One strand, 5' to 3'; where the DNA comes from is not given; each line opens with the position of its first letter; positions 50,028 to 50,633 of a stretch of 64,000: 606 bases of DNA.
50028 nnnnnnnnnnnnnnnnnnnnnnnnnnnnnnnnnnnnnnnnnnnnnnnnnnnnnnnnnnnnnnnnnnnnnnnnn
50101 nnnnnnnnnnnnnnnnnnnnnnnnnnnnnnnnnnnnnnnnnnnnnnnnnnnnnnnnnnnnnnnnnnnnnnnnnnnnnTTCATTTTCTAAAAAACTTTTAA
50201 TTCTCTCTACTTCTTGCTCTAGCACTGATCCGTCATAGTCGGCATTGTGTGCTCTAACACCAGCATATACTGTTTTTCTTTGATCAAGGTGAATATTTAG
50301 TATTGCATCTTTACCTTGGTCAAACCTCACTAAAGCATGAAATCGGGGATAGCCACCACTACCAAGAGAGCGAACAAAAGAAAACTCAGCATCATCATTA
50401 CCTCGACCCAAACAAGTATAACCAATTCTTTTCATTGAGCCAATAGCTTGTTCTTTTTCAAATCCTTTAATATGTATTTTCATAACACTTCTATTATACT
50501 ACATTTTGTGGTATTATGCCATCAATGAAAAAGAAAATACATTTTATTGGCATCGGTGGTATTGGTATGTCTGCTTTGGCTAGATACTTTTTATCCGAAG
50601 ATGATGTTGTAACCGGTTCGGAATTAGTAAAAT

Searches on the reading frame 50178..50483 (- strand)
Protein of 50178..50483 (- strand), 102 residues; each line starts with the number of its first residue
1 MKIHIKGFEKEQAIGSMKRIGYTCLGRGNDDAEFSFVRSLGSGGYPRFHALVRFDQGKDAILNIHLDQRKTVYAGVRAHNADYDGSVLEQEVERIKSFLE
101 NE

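Call 3: search_protein_families(library=pfam, proteins=[window:50178-50483:-], max_evalue=10)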
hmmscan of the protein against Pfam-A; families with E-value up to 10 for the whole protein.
window:50178-50483:- (102 aa): 0 families

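Call 4: search_protein_families(library=ncbifam, proteins=[window:50178-50483:-], max_evalue=10)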
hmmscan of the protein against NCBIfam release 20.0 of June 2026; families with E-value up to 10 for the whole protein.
window:50178-50483:- (102 aa): 0 families

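Call 6: search_solved_structures(query=window:50178-50483:-, max_evalue=10, show_alignments=3)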
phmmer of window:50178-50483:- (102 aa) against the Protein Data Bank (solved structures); distinct sequences matched with E-value up to 10: 0.

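Call 7: find_homologous_proteins(query=window:50178-50483:-, max_evalue=0.001)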
Query window:50178-50483:- (102 aa): 5 proteins with E <= 0.001 among 5 candidates.
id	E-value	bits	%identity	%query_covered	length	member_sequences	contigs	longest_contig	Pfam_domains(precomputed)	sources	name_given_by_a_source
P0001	6.5e-61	221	99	100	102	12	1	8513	-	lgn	-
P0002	8.4e-56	205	91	100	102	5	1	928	-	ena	-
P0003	3.2e-34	135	65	97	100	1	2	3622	-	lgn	-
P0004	7.3e-11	60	40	98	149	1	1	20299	-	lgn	-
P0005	3.3e-10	58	51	65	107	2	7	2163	-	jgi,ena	-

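Call 9: search_protein_families(library=phrogs, proteins=[window:50178-50483:-], max_evalue=1)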
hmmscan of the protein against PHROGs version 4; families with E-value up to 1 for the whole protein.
window:50178-50483:- (102 aa): 0 families

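Call 10: search_protein_families(library=padloc, proteins=[window:50178-50483:-], max_evalue=1)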
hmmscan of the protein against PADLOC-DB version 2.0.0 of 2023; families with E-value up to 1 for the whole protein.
window:50178-50483:- (102 aa): 0 families

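Call 19: find_homologous_proteins(query=A1, max_evalue=0.01)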
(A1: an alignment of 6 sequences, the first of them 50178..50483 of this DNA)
Query A1 (6 sequences) (102 aa, profile of the alignment): 1965 proteins with E <= 0.01 among 3276 candidates; the best 120 are listed.
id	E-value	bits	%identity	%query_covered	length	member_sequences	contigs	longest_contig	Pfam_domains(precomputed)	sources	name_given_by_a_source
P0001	2.1e-51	190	99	100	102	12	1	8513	-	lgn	-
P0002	1.2e-49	185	91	100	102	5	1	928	-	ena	-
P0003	4.4e-45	170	65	97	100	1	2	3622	-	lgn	-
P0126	7.1e-41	157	65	97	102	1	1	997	-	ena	-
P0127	1.2e-36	143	62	97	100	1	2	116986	-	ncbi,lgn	-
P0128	4.2e-36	141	62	89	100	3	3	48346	-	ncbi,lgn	-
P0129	1.6e-35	139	59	98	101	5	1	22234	-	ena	-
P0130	2.6e-35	139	59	97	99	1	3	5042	-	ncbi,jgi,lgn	-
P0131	3.7e-35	138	64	89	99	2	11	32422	-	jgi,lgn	jgi:hypothetical protein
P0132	4.9e-35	138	60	97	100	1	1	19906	-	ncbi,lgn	-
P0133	2.6e-34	136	56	97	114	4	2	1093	-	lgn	-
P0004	5.7e-34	135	40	98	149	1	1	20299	-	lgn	-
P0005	7.8e-34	134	51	65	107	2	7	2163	-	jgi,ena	-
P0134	1.8e-33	133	56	97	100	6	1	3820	-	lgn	-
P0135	2.4e-33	132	59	97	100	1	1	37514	-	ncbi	-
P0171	7.9e-28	115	39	88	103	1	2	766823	-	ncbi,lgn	ncbi:MAG: hypothetical protein WAV46_00990 [Candidatus Moraniibacteriota bacterium]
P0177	1.2e-27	114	38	95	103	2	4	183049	-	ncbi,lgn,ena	-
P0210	5.7e-27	112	38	98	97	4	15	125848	-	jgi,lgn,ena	-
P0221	9.1e-27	111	41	98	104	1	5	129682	-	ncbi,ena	-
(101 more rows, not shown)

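Call 27: search_protein_representatives(alignment_id=A1)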
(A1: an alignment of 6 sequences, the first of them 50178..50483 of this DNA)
Query: 6 sequences, 102 profile positions. Proteins with E-value up to 0.001 (for the whole library): 500; up to 1e-10: 388; up to 1e-30: 2. The best 150 are listed.
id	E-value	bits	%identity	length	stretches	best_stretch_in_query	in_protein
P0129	5.2e-36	139.4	-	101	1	1-100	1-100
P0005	2.5e-34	134.0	-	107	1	1-102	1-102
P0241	3.3e-28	114.4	-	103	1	6-101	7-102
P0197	1.3e-27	112.4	-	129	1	1-99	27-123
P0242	1.1e-25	106.3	-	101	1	1-99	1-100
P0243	2.0e-25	105.4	-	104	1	1-101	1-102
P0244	7.8e-25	103.5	-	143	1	8-99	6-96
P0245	3.4e-24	101.5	-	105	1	1-99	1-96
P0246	6.7e-24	100.5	-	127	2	1-81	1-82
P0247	1.4e-23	99.5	-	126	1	1-101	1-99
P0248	1.6e-23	99.3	-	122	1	1-101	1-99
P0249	1.7e-23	99.2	-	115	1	1-101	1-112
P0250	1.8e-23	99.2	-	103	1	1-99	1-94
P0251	5.2e-23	97.7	-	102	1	1-97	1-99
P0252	6.3e-23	97.4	-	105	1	1-101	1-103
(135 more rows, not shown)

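Call 28: find_encoding_contigs(protein=P0171, flank=4000, max_places=1)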
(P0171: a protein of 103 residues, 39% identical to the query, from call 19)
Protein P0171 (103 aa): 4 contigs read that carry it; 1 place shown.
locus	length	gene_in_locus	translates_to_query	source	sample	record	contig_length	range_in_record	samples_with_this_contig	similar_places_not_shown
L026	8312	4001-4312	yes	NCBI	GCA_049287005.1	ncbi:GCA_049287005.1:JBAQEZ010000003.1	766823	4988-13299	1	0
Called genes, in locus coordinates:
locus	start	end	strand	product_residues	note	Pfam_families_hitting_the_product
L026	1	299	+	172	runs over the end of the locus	PF14584:DUF4446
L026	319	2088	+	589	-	PF02421:FeoB_N (faint), PF04760:IF2_N (weak), PF00009:GTP_EFTU, PF00071:Ras (weak), PF01926:MMR_HSR1, PF22042:EF-G_D2, PF11987:IF-2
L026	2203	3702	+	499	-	PF01743:PolyA_pol, PF12627:PolyA_pol_RNAbd, PF01966:HD (weak), PF13735:tRNA_NucTran2_2 (weak)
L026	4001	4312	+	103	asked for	-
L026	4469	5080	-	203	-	-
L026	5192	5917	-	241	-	PF01479:S4, PF00849:PseudoU_synth_2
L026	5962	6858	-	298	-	PF01794:Ferric_reduct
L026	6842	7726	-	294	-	PF02424:ApbE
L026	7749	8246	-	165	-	-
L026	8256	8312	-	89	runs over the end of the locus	-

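Call 29: find_encoding_contigs(protein=P0177, flank=4000, max_places=1)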
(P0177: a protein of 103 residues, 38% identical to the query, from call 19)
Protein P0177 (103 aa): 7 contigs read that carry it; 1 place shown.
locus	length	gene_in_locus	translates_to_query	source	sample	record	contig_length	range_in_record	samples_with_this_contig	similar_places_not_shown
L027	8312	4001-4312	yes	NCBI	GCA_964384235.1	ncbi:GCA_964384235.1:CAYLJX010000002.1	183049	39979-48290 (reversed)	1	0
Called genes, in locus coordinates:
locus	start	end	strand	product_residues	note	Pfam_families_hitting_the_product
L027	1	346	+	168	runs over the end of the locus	PF14584:DUF4446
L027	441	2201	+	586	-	PF02421:FeoB_N (faint), PF04760:IF2_N, PF00009:GTP_EFTU, PF00071:Ras (weak), PF01926:MMR_HSR1, PF14578:GTP_EFTU_D4 (faint), PF22042:EF-G_D2, PF11987:IF-2, +1 more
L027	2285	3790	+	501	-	PF01743:PolyA_pol, PF12627:PolyA_pol_RNAbd, PF01966:HD (weak), PF13735:tRNA_NucTran2_2 (weak)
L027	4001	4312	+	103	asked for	-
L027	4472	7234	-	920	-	-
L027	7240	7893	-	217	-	-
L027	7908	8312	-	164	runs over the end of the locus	-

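Call 30: find_encoding_contigs(protein=P0210, flank=4000, max_places=1)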
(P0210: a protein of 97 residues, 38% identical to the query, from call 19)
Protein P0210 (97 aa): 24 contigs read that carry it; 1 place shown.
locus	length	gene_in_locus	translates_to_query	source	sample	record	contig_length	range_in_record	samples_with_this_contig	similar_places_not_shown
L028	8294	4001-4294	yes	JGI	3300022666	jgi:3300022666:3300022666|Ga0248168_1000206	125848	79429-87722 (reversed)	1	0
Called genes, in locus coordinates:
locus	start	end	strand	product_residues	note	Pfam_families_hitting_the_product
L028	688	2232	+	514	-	PF01743:PolyA_pol, PF12627:PolyA_pol_RNAbd, PF01966:HD, PF13735:tRNA_NucTran2_2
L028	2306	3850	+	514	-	PF01564:Spermine_synth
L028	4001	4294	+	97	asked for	-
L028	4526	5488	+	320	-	PF00849:PseudoU_synth_2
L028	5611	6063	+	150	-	PF01245:Ribosomal_L19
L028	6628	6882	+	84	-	PF01541:GIY-YIG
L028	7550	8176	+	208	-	PF06725:3D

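Call 31: find_encoding_contigs(protein=P0221, flank=4000, max_places=1)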
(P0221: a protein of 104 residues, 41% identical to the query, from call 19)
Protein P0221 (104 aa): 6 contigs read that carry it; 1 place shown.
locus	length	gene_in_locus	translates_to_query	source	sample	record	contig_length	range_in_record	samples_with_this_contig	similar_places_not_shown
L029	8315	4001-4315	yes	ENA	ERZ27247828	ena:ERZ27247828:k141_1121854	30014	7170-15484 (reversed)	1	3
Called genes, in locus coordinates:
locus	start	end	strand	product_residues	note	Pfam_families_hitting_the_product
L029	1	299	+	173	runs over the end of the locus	PF14584:DUF4446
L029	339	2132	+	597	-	PF04760:IF2_N, PF00009:GTP_EFTU, PF00071:Ras (weak), PF01926:MMR_HSR1, PF02421:FeoB_N (weak), PF09439:SRPRB (faint), PF22042:EF-G_D2, PF11987:IF-2, +1 more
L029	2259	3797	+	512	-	PF01743:PolyA_pol, PF12627:PolyA_pol_RNAbd, PF01966:HD (weak), PF13735:tRNA_NucTran2_2 (weak)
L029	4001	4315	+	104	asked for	-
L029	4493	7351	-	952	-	-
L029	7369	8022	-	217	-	-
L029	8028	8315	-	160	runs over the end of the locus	-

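Call 32: predict_structure(alignment_id=A2)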
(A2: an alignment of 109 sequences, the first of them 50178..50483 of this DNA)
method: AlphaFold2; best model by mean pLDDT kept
length: 102 residues; sequences in the alignment: 109
mean_pLDDT: 80.7   pTM: 0.72
mean pLDDT of the five models: 80.7, 80.6, 80.1, 79.7, 79.5
residues with pLDDT >= 90: 32; 70-90: 52; 50-70: 10; < 50: 8
segments of 3 or more residues with pLDDT < 50: 73-80
pLDDT, mean of each block of 10 residues (from residue 1): 82 88 86 88 85 82 85 49 74 89 73
secondary structure, 60 per line:
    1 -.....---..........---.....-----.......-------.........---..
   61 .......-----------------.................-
elements in order: E2-6 H10-19 E23-27 E33-39 E47-55 E59-67 H85-101

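Call 38: fold_search(model_id=the predicted structure, library=pdb)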
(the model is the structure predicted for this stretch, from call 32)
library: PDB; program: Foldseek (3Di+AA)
matches with E <= 10: 855; with E <= 0.001: 0
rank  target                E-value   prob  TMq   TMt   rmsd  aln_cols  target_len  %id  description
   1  5wi2_A                7.3e-03  1.00  0.52  0.56   3.7       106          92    9  Crystal structure of the KA1 domain from human Chk1 (released 2017-10-04)
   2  2yh6_C                8.2e-03  1.00  0.52  0.49   5.9       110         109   11  Structure of the N-terminal domain of BamC from E. coli (released 2011-05-25)
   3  5wi2_B                9.9e-03  1.00  0.53  0.56   3.9       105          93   10  Crystal structure of the KA1 domain from human Chk1 (released 2017-10-04)
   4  2ehb_D                1.2e-02  1.00  0.54  0.46   5.0       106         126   11  The structure of the C-terminal domain of the protein kinase AtSOS2 bound to the calcium sensor AtSOS3 (released 2007-09-25)
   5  2yh6_D                1.2e-02  0.99  0.52  0.49   5.9       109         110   13  Structure of the N-terminal domain of BamC from E. coli (released 2011-05-25)
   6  2yh6_A                1.3e-02  0.99  0.47  0.45   6.5       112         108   10  Structure of the N-terminal domain of BamC from E. coli (released 2011-05-25)
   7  6pny                  2.6e-02  0.97  0.46  0.42   5.7       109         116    9  X-ray Structure of Flpp3 (released 2020-02-26)
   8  9nlt_B                2.9e-02  0.99  0.55  0.53   4.9       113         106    5  Crystal Structure of Flpp3-minibinder687 Complex (released 2025-10-22)
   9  2laf_MODEL_1_A        2.9e-02  0.93  0.46  0.43   6.1       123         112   12  NMR solution structure of the N-terminal domain of the E. coli lipoprotein BamC (released 2011-06-01)
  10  9v6e_A                3.1e-02  0.84  0.38  0.06   6.7       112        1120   16  Cryo-EM structure of human full length KICSTOR complex (state 1) (released 2025-11-12)
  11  3tgo_D                3.5e-02  0.96  0.48  0.31   6.2       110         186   11  Crystal structure of the E. coli BamCD complex (released 2011-09-28)
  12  2r5x_B                4.2e-02  0.92  0.47  0.43   5.3       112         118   13  Crystal structure of uncharacterized conserved protein YugN from Geobacillus kaustophilus HTA426 (released 2007-09-11)
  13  1e42_A                4.5e-02  1.00  0.59  0.29   3.8       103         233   12  Beta2-adaptin appendage domain, from clathrin adaptor AP2 (released 2000-08-21)
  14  2qre_A                4.5e-02  0.87  0.44  0.42   6.0       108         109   11  Crystal structure of the adenylate sensor from AMP-activated protein kinase in complex with 5-aminoimidazole-4-carboxa (released 2007-10-23)
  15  6c9g_A                5.7e-02  0.93  0.44  0.15   4.7        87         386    7  AMP-activated protein kinase bound to pharmacological activator R739 (released 2018-11-28)
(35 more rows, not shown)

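Call 44: search_solved_structures(query=A2, max_evalue=10, show_alignments=3)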
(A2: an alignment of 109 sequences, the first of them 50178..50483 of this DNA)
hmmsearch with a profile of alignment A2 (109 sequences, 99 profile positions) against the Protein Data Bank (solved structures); distinct sequences matched with E-value up to 10: 0.

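Call 48: find_related_loci(query=A2, collection=metagenome_contigs, flank=4000)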
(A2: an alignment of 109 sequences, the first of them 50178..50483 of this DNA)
Query A2 (102 aa) in metagenome_contigs; peptide patterns used: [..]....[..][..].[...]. (x = any residue, [..] = any of these).
600 stretches matched a pattern (row limit reached: there are more); 532 encode a relative of the query (tblastn E <= 1e-3); the best 80 are kept; 80 distinct loci.
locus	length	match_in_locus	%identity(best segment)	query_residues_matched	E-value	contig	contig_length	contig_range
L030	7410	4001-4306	100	1-102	8e-67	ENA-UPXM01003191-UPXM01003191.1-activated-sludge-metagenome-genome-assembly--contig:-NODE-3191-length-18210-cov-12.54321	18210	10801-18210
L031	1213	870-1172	54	1-101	5e-37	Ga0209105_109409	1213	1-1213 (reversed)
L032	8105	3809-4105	56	1-99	5e-35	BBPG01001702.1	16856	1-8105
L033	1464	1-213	63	29-99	8e-30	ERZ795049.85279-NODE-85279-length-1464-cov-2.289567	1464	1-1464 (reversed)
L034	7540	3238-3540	50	1-100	6e-29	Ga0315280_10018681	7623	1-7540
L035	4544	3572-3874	50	1-100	1e-28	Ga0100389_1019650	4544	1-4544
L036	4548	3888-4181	44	1-99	6e-28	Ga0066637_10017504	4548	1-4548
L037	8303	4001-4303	48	1-102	9e-28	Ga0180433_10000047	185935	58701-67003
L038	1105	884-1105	57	10-83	1e-27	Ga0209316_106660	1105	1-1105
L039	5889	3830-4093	50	10-99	1e-25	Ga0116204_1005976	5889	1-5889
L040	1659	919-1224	45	1-99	2e-25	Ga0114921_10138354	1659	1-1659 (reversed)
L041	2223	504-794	43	1-99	1e-24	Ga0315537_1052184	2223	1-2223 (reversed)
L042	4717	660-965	41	1-101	1e-24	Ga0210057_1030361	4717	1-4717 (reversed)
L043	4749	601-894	43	1-99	1e-24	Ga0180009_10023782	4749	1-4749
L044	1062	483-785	41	1-100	8e-25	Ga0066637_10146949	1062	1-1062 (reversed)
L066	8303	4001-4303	42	1-100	1e-22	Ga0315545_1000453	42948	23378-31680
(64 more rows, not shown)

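Call 67: search_protein_families(library=ncbifam, proteins=[L066:2456-3361:+, L066:3354-4001:+, L066:4313-4876:+], max_evalue=0.00001)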
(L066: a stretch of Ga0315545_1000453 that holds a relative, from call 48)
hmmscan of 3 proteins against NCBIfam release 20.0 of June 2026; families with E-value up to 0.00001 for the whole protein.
L066:2456-3361:+ (302 aa): 13 families
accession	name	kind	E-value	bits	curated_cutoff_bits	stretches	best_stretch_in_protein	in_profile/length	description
TIGR04337.1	AmmeMemoSam_rS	hypoth_equivalog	1.3e-85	287.4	220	1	11-297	4-287/349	AmmeMemoRadiSam system radical SAM enzyme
TIGR02493.1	PFLA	equivalog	1.8e-14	53.7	231.75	1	80-244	19-185/235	pyruvate formate-lyase-activating protein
TIGR02495.1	NrdG2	equivalog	7e-14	51.6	131.15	1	74-245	14-183/193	anaerobic ribonucleoside-triphosphate reductase activating protein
TIGR04041.1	activase_YjjW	hypoth_equivalog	1.1e-13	51.2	250.2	1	139-258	121-239/276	YjjW family glycine radical enzyme activase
TIGR02494.1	PFLE_PFLC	subfamily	2.2e-11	43.6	174.35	1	136-246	133-243/293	glycyl-radical enzyme activating protein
NF048010.1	SfplDhtActHpsHDes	equivalog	4.8e-10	38.7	430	1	136-245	141-252/298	(2S)-3-sulfopropanediol dehydratase activating enzyme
NF043069.1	T4HPD_activ_SAM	equivalog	2.4e-09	37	425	1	89-244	81-241/299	trans-4-hydroxy-L-proline dehydratase activase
NF048008.1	SfplDhtActHpfHKleb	equivalog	1.3e-08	34.5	500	1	136-247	136-247/308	(2S)-3-sulfopropanediol dehydratase activating enzyme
NF033717.2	HPDL_rSAM_activ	equivalog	1.5e-07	31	420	1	130-244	134-250/311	4-hydroxyphenylacetate decarboxylase activase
NF033719.1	ind_deCO2_activ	equivalog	4.7e-07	29.4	425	1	130-244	133-247/302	indoleacetate decarboxylase activase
TIGR04003.1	rSAM_BssD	equivalog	6.1e-07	28.9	496.45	1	89-243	88-245/314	[benzylsuccinate synthase]-activating enzyme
TIGR04395.1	cutC_activ_rSAM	equivalog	5.4e-06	25.9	360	1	138-244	141-247/309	choline TMA-lyase-activating enzyme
NF008356.0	PRK11145.1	equivalog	6.3e-06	25.6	375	0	83-244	27-190/246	pyruvate formate lyase 1-activating protein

L066:3354-4001:+ (216 aa): 0 families

L066:4313-4876:+ (188 aa): 3 families
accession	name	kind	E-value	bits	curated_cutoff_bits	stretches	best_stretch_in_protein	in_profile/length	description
TIGR04335.1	AmmeMemoSam_A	hypoth_equivalog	5.2e-31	107.4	99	1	4-187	2-175/175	AmmeMemoRadiSam system protein A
NF002000.0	PRK00801.1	equivalog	1e-22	80.3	273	1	6-111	13-116/201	hypothetical protein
TIGR00296.1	TIGR00296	hypoth_equivalog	3.7e-20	72.5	91.05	1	5-184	12-185/200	TIGR00296 family protein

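Call 71: search_protein_families(library=pfam, alignment_id=A2, max_evalue=1)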
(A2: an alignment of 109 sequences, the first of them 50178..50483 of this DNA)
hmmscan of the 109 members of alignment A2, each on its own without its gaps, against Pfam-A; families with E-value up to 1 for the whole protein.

A. member 1, window:50178-50483:- (102 aa): 0 families

B. families by the number of members that match (of 109 scanned): 22 families
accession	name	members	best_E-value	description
PF17891.6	FluMu_N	3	0.0085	Mu-like prophage FluMu N-terminal domain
PF02843.22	GARS_C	3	0.025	Phosphoribosylglycinamide synthetase, C domain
PF22902.2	NOMO1-like_9th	3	0.052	BOS complex subunit NOMO1-like, beta sandwich domain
PF01423.28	LSM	2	0.061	LSM domain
PF06629.18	MipA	2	0.091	MltA-interacting protein MipA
PF00848.25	Ring_hydroxyl_A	2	0.13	Ring hydroxylating alpha subunit (catalytic domain)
PF04437.19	RINT1_TIP1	1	0.0044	RINT-1/TIP-1 family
PF22132.1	TilS-like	1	0.047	TilS-like substrate binding domain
PF08708.16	PriCT_1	1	0.071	Primase C terminal 1 (PriCT-1)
PF07798.16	CCDC90-like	1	0.087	Coiled-coil domain-containing protein 90-like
PF21543.3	CvfB_2nd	1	0.097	Virulence regulatory factor CvfB, second domain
PF10799.13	YliH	1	0.11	Biofilm formation protein (YliH/bssR)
PF06074.18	Portal_Mu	1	0.12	Portal protein of Mu bacteriophage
PF02388.22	FemAB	1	0.12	FemAB family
PF04391.17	DUF533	1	0.14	Protein of unknown function (DUF533)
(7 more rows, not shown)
